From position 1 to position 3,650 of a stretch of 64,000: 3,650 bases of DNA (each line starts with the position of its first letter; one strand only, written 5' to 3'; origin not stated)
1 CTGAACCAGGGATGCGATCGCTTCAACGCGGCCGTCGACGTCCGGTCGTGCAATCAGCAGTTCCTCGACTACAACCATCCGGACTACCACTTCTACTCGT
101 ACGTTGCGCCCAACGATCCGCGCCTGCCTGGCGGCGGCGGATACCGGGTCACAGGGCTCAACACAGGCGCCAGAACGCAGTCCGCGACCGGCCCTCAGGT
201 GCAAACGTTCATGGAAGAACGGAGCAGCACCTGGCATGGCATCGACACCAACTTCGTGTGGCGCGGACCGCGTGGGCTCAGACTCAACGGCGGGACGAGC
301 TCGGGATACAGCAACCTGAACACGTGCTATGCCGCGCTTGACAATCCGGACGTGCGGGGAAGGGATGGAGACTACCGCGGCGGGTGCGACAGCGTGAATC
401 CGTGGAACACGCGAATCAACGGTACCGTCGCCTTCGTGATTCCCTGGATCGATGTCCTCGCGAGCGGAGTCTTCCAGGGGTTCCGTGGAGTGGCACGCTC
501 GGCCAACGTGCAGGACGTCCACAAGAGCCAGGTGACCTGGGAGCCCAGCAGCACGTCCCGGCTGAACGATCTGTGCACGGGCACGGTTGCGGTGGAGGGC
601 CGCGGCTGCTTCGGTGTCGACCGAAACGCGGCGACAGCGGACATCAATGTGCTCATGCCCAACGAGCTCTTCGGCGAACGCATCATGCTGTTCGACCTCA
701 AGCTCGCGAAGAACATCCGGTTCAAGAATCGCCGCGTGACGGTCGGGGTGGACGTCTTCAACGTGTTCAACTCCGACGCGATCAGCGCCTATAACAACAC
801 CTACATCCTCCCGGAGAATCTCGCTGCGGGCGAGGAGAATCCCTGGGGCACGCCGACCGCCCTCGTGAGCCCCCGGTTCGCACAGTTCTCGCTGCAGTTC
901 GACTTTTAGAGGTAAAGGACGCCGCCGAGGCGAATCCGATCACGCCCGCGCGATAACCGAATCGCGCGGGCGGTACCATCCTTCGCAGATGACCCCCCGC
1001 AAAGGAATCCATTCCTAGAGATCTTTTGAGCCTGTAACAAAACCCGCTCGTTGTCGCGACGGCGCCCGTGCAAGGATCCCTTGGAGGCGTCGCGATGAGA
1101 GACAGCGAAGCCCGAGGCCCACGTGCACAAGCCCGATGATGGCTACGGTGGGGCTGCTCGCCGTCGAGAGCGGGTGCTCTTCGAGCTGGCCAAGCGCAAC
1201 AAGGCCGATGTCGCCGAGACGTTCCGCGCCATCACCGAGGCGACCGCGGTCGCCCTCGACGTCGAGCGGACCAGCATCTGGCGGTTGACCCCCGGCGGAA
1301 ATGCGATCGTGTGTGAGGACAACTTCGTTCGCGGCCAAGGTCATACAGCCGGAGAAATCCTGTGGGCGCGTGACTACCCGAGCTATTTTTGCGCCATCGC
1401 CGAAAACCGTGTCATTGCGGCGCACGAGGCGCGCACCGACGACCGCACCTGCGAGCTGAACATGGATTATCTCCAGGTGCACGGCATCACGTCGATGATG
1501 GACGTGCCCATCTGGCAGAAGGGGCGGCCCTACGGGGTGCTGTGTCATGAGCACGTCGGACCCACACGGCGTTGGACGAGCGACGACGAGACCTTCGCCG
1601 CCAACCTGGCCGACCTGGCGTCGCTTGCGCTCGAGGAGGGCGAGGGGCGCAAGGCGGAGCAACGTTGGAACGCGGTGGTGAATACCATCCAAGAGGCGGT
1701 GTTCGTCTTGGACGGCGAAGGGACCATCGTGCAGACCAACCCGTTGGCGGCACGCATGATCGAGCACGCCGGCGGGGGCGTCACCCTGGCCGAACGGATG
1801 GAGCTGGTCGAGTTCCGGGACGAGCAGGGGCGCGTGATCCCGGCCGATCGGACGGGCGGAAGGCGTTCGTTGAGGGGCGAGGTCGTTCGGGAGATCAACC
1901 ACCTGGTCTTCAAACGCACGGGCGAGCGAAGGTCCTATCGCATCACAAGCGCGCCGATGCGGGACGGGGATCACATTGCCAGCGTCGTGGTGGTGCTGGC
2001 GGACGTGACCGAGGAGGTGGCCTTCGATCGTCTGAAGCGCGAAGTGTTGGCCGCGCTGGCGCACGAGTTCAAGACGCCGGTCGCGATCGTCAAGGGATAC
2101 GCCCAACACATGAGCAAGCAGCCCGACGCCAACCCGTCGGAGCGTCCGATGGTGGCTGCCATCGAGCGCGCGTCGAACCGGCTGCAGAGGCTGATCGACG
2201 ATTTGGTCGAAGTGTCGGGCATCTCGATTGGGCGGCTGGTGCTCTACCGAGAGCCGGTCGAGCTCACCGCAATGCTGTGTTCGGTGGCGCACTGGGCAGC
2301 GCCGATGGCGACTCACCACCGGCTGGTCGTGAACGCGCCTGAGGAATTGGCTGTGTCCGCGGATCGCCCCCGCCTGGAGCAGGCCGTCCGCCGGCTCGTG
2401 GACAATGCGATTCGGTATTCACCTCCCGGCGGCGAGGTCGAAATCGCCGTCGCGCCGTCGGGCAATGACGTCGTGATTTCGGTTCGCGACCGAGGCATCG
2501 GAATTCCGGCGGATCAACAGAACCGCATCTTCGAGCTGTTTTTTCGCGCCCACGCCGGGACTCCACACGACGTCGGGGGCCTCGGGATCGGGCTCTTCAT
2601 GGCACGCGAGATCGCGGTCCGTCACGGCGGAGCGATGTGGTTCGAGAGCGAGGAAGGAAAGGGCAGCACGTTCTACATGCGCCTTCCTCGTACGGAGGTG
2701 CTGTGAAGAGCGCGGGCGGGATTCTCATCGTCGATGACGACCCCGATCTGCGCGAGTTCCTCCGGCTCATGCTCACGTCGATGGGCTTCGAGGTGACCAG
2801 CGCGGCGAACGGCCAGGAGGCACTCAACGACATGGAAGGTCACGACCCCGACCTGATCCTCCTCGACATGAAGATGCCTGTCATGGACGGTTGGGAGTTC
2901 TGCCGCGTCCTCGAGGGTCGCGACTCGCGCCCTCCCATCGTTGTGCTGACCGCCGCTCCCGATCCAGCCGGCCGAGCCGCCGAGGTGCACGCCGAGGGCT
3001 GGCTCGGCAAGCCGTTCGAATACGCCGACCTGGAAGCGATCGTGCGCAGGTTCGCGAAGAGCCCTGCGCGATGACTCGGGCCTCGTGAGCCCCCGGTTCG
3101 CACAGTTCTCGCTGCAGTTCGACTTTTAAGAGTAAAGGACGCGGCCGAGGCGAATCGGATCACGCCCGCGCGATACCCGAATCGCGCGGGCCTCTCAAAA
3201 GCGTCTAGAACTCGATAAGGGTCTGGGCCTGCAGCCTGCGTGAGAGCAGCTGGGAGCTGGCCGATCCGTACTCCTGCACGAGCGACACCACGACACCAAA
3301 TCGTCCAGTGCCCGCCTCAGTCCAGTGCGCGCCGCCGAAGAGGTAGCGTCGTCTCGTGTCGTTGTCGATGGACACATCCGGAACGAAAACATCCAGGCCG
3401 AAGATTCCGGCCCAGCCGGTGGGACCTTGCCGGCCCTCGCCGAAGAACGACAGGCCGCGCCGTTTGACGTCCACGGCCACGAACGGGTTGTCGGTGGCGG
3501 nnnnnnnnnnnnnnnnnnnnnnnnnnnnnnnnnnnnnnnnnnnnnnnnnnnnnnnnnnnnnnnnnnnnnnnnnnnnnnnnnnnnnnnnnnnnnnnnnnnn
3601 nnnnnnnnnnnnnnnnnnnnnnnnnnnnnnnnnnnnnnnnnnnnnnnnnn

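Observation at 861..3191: Two-component cassette bracketed by a 111-bp direct repeat that duplicates the receptor gene's 3' end and terminator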

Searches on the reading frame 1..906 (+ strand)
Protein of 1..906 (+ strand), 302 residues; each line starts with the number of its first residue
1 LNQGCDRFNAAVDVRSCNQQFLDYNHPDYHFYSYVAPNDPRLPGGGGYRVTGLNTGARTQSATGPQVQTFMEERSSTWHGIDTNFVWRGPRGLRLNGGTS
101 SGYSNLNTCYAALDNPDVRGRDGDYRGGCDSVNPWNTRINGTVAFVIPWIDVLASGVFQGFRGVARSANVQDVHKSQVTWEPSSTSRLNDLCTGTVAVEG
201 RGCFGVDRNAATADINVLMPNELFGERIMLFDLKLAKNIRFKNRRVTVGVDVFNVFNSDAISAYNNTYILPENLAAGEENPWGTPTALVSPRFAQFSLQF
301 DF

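Call 8: search_protein_families(library=pfam, proteins=[window:1-906:+], max_evalue=0.01)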
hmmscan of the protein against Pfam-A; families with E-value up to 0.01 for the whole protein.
window:1-906:+ (302 aa): 0 families

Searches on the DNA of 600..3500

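Call 41: search_rna_families(source=window, start=600, end=3500, threshold=evalue, max_evalue=1)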
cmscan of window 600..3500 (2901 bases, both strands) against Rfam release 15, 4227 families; matches with E-value up to 1: 1.
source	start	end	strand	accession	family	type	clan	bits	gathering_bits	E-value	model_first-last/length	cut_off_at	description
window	2704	2745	-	RF02808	PyrR210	Gene; snRNA; snoRNA; HACA-box;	-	20.2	59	0.86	1-59/59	no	Pyrobaculum sRNA 210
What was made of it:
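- Tried and rejected: Known RNA family in 600-3500: none; the only hit was a chance match at E = 0.86 (call 41).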
